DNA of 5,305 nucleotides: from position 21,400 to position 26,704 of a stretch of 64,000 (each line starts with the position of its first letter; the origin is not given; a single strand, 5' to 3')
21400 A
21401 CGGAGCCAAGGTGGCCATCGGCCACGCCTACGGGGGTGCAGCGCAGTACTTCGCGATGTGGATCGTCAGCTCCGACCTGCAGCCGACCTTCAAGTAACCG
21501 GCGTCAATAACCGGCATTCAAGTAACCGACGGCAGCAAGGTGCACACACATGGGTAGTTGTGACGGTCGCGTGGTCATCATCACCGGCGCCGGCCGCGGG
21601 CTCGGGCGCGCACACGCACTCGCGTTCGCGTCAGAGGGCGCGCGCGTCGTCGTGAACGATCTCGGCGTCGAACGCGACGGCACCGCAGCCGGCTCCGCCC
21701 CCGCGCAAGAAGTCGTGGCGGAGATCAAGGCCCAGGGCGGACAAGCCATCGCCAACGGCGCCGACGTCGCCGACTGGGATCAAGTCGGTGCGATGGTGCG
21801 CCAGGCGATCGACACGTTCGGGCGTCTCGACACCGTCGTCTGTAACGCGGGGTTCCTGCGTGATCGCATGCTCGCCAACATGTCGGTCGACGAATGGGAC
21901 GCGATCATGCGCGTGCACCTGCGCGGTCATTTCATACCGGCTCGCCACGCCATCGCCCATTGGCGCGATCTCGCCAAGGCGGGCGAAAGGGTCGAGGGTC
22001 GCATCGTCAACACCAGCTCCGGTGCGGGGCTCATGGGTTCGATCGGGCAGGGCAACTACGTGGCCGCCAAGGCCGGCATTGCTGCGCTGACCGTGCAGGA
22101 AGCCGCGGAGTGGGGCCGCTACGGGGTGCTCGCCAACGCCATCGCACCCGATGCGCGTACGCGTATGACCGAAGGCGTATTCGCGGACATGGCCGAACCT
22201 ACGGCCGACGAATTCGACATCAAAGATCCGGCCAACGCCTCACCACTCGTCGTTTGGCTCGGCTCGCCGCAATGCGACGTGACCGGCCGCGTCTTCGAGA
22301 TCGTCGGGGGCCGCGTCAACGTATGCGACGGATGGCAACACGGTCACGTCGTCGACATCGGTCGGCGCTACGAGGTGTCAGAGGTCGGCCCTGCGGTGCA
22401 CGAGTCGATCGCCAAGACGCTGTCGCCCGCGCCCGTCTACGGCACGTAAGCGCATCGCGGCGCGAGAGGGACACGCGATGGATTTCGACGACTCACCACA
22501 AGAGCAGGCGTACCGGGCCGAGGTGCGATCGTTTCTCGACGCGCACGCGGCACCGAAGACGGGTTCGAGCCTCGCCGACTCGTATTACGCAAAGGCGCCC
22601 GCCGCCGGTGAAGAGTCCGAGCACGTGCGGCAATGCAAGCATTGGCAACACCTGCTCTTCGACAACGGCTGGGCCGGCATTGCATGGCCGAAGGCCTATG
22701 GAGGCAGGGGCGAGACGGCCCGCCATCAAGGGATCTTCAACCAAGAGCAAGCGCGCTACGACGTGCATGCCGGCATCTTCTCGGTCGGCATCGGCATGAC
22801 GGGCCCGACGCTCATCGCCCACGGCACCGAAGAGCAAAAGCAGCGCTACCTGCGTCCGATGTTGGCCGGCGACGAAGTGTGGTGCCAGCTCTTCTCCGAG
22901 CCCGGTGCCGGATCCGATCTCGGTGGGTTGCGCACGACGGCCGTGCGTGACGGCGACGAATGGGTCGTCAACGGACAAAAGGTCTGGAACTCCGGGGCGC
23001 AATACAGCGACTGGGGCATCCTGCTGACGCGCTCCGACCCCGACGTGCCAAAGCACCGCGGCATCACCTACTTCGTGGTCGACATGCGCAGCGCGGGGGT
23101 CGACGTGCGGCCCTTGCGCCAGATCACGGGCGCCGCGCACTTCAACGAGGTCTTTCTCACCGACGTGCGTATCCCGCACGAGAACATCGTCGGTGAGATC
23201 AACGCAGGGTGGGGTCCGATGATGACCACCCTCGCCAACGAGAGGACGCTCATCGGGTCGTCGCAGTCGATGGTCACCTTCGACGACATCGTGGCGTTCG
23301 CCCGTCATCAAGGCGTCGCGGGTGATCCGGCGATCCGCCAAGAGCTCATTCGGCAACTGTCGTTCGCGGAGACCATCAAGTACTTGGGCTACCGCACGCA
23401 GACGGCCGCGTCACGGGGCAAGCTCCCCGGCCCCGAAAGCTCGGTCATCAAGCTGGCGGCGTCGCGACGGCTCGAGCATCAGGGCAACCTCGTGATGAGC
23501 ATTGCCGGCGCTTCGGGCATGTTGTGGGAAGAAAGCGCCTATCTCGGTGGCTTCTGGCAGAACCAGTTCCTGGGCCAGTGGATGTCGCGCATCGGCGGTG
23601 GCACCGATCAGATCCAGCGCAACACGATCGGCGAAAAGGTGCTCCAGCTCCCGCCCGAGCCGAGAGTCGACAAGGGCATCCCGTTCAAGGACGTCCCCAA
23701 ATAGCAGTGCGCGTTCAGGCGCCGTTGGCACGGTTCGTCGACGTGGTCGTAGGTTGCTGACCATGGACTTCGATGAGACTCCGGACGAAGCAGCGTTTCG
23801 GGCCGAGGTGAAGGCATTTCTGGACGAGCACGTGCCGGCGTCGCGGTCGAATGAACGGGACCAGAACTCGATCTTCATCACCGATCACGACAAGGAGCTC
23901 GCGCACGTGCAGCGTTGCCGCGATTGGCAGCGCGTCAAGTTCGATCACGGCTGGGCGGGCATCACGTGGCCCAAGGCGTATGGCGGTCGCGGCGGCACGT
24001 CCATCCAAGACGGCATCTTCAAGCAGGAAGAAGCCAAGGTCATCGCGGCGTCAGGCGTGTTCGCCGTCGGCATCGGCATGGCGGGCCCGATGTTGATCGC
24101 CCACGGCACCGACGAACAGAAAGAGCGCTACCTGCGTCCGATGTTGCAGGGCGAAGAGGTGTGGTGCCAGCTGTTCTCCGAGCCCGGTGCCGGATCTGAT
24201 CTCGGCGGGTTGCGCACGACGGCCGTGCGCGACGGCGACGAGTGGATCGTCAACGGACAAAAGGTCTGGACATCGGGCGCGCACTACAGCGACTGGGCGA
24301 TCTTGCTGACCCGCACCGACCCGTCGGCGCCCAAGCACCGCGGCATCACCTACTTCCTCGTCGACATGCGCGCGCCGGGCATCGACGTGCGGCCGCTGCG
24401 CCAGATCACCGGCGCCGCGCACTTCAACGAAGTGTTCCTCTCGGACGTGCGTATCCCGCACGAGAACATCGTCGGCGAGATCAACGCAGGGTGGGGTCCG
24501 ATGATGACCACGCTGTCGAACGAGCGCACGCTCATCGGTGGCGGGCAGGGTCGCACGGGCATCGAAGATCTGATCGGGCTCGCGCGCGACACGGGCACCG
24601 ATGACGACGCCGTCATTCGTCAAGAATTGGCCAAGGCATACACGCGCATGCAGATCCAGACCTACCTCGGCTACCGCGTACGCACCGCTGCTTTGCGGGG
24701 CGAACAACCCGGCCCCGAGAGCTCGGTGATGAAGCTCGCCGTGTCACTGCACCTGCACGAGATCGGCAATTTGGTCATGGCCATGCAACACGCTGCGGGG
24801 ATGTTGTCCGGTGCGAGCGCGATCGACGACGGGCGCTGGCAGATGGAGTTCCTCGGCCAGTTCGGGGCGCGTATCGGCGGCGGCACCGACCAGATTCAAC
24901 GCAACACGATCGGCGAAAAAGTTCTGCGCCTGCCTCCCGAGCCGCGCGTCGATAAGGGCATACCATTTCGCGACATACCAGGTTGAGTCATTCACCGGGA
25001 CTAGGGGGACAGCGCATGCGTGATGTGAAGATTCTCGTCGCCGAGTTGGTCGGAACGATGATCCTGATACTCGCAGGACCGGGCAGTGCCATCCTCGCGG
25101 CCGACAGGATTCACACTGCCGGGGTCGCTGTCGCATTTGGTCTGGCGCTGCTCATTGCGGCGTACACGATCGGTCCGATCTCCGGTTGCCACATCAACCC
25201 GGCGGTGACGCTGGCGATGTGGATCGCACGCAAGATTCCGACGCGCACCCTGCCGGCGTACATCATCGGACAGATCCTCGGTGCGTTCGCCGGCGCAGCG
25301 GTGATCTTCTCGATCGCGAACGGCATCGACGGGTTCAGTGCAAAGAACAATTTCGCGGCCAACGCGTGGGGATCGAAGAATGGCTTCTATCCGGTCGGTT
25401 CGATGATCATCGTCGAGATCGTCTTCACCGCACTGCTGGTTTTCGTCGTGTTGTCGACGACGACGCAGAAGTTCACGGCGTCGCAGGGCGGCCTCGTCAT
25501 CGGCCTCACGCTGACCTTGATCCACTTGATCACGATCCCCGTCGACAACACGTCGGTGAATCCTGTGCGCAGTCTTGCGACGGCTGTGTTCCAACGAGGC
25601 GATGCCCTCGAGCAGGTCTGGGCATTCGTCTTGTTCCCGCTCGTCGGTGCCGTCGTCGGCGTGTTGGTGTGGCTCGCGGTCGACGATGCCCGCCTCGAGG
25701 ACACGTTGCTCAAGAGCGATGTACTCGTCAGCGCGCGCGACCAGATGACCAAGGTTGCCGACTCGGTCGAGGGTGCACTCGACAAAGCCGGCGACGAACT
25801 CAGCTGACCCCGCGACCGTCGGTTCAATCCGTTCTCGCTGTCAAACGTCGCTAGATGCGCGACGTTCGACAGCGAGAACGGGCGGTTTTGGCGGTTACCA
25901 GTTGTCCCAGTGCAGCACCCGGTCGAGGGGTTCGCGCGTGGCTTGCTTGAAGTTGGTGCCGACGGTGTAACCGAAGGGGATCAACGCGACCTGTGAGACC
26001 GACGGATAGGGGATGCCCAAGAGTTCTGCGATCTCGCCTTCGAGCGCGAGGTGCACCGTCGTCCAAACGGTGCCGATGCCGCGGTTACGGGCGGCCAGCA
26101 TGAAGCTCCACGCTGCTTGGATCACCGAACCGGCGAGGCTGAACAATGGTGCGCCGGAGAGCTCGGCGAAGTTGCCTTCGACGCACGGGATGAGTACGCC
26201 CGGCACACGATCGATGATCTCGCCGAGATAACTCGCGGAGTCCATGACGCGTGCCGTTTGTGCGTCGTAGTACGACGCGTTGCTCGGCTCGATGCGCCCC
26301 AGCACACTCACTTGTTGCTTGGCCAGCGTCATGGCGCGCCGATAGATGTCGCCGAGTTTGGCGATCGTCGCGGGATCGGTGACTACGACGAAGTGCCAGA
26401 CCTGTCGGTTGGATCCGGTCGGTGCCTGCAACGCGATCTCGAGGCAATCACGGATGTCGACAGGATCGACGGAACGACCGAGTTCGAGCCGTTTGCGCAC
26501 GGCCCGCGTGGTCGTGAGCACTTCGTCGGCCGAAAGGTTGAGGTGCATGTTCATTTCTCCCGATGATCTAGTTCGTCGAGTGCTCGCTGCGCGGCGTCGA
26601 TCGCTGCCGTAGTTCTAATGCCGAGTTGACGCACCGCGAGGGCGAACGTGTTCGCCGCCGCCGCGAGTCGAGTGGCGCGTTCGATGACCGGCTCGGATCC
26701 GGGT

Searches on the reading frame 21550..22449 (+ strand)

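Call 75: search_protein_families(library=pfam, proteins=[window:21550-22449:+], max_evalue=0.00001)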
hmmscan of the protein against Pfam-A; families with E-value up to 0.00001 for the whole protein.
window:21550-22449:+ (299 aa): 3 families
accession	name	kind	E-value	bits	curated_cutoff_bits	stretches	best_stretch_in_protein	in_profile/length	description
PF00106.31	adh_short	-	5.7e-42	143.8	26.6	1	7-211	1-191/195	short chain dehydrogenase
PF13561.12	adh_short_C2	-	2.8e-31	109.3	27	1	13-247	1-227/236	Enoyl-(Acyl carrier protein) reductase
PF08659.16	KR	-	1.9e-17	64.2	22.6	1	9-181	3-160/180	KR domain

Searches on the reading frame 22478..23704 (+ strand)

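Call 75: search_protein_families(library=pfam, proteins=[window:22478-23704:+], max_evalue=0.00001)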
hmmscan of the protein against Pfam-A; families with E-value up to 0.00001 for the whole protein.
window:22478-23704:+ (408 aa): 3 families
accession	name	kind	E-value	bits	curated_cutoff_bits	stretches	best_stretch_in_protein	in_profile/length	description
PF02770.24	Acyl-CoA_dh_M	-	2.9e-20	72.7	33.3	1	136-229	1-96/97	Acyl-CoA dehydrogenase, middle domain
PF02771.21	Acyl-CoA_dh_N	-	1e-18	68.1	22.9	1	7-132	2-113/113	Acyl-CoA dehydrogenase, N-terminal domain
PF00441.29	Acyl-CoA_dh_1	-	1.4e-16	61.4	22.4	1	242-388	1-149/150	Acyl-CoA dehydrogenase, C-terminal domain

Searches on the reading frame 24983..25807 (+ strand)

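Call 75: search_protein_families(library=pfam, proteins=[window:24983-25807:+], max_evalue=0.00001)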
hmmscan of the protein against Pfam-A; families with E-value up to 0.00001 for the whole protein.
window:24983-25807:+ (274 aa): 1 family
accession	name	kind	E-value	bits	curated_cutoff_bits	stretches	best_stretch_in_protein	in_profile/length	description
PF00230.25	MIP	-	6.8e-46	157.2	25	1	13-230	6-222/222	Major intrinsic protein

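Call 87: search_protein_families(library=ncbifam, proteins=[window:24983-25807:+], max_evalue=0.00001)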
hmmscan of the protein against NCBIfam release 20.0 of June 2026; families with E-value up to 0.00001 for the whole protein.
window:24983-25807:+ (274 aa): 4 families
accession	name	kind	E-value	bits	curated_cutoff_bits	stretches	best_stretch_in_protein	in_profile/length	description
NF003838.0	PRK05420.1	equivalog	1e-64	218.2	256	1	16-234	3-227/231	aquaporin Z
TIGR00861.1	MIP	subfamily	1.2e-46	159.3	171.25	1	20-230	1-224/224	MIP family channel protein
NF045553.1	AquGlycerPorinGla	equivalog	5.2e-11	42.3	400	1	18-111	9-108/290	aquaglyceroporin Gla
NF043012.1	LacAcidTportLarD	equivalog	1.2e-06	28.2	390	0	17-176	3-168/237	D/L-lactic acid transporter LarD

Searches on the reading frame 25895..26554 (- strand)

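Call 75: search_protein_families(library=pfam, proteins=[window:25895-26554:-], max_evalue=0.00001)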
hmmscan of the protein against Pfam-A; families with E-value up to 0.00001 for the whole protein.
window:25895-26554:- (219 aa): 2 families
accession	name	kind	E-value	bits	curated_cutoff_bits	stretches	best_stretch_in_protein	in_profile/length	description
PF00881.29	Nitroreductase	-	7.2e-20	72.3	23.5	1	27-196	14-167/167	Nitroreductase family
PF14512.11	TM1586_NiRdase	-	4.2e-06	27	27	0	30-65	156-191/215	Putative TM nitroreductase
